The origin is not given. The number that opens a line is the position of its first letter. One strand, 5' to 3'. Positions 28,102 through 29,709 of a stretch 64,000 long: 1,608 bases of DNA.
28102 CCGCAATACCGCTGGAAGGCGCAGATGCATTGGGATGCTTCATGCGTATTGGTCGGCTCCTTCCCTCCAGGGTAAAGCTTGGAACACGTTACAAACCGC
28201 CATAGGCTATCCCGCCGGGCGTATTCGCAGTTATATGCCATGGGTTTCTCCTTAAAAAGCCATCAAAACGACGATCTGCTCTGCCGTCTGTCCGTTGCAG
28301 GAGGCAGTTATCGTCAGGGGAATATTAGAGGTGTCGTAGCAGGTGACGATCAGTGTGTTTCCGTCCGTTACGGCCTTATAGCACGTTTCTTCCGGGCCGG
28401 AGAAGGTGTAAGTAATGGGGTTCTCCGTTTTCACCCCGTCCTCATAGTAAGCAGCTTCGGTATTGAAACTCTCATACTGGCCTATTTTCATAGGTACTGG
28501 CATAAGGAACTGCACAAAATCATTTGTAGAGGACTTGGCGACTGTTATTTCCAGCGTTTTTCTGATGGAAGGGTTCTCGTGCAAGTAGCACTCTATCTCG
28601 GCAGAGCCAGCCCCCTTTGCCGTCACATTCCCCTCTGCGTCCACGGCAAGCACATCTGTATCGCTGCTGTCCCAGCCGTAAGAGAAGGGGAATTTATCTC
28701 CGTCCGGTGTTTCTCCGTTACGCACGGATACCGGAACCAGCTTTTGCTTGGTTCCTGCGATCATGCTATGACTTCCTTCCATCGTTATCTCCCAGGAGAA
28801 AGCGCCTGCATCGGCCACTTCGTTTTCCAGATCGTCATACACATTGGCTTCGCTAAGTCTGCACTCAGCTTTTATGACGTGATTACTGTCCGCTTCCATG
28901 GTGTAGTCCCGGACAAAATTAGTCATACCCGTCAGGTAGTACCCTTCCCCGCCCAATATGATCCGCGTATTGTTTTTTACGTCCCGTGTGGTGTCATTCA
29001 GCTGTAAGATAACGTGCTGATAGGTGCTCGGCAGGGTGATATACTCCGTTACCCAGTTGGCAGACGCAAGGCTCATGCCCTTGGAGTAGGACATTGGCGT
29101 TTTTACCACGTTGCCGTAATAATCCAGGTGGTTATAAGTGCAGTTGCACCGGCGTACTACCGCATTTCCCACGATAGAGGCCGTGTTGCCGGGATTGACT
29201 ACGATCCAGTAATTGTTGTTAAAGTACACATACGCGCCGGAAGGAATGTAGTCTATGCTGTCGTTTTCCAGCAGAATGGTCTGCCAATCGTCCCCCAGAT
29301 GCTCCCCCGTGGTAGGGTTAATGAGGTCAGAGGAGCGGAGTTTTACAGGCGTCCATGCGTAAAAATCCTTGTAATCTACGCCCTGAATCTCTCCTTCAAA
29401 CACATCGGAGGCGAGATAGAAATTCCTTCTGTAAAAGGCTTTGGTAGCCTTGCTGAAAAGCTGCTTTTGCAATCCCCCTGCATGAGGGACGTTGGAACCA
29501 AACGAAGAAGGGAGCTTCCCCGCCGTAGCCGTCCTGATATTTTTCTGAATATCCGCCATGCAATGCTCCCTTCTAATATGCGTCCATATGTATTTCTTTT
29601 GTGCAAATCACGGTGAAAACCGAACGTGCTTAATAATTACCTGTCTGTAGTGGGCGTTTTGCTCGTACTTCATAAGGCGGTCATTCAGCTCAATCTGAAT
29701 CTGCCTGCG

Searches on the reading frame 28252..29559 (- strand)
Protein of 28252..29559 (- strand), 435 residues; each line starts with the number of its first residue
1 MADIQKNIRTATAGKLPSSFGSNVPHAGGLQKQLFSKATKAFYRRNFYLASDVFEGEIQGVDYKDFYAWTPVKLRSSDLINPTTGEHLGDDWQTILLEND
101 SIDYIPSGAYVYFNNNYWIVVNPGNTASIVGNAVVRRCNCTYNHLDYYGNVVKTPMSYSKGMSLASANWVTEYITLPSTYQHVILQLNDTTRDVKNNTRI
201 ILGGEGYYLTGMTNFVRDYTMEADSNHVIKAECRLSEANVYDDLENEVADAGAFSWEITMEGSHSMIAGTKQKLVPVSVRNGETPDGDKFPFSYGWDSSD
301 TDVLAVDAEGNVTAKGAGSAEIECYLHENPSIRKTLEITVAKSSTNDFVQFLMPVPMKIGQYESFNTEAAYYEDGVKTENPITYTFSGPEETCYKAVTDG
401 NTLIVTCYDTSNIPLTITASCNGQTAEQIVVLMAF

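Call 45: search_protein_families(library=phrogs, proteins=[window:28252-29559:-], max_evalue=0.00001)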
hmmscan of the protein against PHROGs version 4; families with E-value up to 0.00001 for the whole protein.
window:28252-29559:- (435 aa): 4 families
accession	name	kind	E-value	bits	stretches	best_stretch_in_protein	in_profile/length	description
phrog_5251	-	unknown function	3.7e-11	43.9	1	94-252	69-229/244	-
phrog_16444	-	unknown function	6.9e-10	38.9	1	103-349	67-303/397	-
phrog_10703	-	unknown function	2.1e-07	31.6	1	93-248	78-224/333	-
phrog_35892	-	unknown function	6.8e-06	25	0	293-345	761-814/1181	-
